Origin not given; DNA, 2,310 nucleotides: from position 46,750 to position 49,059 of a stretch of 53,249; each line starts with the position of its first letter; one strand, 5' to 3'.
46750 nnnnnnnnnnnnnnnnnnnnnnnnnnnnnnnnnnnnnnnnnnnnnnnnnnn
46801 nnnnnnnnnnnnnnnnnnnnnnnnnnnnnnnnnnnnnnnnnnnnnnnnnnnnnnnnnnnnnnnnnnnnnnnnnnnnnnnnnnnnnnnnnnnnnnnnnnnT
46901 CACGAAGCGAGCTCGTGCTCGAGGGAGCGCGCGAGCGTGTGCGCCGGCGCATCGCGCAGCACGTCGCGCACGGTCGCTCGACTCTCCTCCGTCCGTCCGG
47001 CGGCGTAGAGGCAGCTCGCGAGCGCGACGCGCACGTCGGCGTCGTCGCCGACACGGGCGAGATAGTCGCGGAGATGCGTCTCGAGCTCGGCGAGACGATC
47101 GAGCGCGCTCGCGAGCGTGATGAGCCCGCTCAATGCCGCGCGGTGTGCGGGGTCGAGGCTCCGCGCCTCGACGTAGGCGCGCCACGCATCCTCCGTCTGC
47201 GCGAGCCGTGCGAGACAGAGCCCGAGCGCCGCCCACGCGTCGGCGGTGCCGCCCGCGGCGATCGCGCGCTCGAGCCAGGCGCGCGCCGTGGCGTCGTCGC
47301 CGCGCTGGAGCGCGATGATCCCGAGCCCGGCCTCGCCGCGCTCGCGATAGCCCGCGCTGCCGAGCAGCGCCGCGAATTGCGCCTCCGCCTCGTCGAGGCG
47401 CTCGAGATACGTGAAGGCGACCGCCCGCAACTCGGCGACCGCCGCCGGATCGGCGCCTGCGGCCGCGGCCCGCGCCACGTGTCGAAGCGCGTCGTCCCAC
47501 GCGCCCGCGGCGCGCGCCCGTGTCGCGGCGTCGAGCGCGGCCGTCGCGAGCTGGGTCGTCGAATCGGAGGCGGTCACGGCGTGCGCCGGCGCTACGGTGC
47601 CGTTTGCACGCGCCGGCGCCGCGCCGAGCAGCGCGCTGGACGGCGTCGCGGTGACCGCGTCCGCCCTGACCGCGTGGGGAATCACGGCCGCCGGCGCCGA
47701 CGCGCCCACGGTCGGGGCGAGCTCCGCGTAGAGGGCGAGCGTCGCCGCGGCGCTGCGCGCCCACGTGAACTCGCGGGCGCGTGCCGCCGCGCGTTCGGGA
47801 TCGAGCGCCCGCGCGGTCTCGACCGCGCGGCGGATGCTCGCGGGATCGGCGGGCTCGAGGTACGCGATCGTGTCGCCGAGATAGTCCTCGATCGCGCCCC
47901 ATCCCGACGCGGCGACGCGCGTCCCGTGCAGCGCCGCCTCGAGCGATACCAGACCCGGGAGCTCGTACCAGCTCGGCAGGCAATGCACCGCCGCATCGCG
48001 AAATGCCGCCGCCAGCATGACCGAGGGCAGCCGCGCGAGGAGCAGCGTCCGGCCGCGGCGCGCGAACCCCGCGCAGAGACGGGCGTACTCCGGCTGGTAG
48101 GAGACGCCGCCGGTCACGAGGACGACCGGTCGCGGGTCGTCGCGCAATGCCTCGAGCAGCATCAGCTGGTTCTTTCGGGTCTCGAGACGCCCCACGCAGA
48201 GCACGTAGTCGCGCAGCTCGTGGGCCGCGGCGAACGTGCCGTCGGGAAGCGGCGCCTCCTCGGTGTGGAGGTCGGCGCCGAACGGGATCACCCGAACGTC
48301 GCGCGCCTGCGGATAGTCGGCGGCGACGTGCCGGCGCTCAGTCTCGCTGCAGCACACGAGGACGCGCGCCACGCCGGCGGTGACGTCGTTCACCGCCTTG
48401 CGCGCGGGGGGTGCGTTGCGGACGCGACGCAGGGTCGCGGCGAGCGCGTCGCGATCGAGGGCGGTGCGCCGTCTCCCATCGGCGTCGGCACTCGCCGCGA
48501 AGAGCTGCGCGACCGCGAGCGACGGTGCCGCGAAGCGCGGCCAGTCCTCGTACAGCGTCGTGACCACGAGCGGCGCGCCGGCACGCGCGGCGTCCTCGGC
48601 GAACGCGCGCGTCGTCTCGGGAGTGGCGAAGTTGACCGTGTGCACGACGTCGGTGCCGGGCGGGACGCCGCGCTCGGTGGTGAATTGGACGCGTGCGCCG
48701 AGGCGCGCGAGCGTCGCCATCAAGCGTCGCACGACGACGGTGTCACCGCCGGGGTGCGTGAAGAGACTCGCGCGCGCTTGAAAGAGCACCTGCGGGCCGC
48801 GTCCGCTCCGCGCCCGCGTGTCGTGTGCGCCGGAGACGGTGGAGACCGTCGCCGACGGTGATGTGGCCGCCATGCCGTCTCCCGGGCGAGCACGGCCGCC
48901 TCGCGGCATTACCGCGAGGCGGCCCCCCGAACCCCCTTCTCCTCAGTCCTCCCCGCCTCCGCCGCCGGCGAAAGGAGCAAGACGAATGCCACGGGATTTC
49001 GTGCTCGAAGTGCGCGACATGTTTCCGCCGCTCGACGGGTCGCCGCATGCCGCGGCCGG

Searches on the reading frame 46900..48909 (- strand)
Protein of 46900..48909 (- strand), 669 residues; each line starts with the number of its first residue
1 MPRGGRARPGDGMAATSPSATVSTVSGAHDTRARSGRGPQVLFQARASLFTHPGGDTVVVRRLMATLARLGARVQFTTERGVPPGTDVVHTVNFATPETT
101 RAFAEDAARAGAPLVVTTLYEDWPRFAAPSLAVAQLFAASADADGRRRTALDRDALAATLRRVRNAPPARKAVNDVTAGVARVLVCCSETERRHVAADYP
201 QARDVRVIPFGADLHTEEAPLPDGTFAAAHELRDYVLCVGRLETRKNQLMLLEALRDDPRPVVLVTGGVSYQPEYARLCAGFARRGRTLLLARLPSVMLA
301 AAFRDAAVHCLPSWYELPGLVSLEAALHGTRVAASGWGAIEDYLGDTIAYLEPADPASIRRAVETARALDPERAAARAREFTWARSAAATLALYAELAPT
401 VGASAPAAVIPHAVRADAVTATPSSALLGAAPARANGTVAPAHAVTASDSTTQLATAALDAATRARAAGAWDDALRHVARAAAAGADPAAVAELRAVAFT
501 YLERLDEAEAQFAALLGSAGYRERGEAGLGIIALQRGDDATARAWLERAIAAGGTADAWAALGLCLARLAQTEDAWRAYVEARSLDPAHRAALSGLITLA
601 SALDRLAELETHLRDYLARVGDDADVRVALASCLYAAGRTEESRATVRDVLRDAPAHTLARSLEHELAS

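Call 11: search_protein_families(library=pfam, proteins=[window:46900-48909:-], max_evalue=0.01)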
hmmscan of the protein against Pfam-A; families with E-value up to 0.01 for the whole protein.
window:46900-48909:- (669 aa): 5 families
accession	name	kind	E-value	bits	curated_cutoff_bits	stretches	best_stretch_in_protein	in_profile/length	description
PF13692.12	Glyco_trans_1_4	-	3.4e-10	40.8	27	1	234-364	2-137/142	Glycosyl transferases group 1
PF00534.26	Glycos_transf_1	-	2.5e-09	37.4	26.4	1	233-373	15-162/172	Glycosyl transferases group 1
PF14559.12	TPR_19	-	1.8e-06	28.6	25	1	612-663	13-64/68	Tetratricopeptide repeat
PF00515.34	TPR_1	-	0.0037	17.5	27.8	0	556-587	1-32/34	Tetratricopeptide repeat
PF12569.14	NatA_aux_su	-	0.0071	15.8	33.3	0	465-517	14-66/515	N-terminal acetyltransferase A, auxiliary subunit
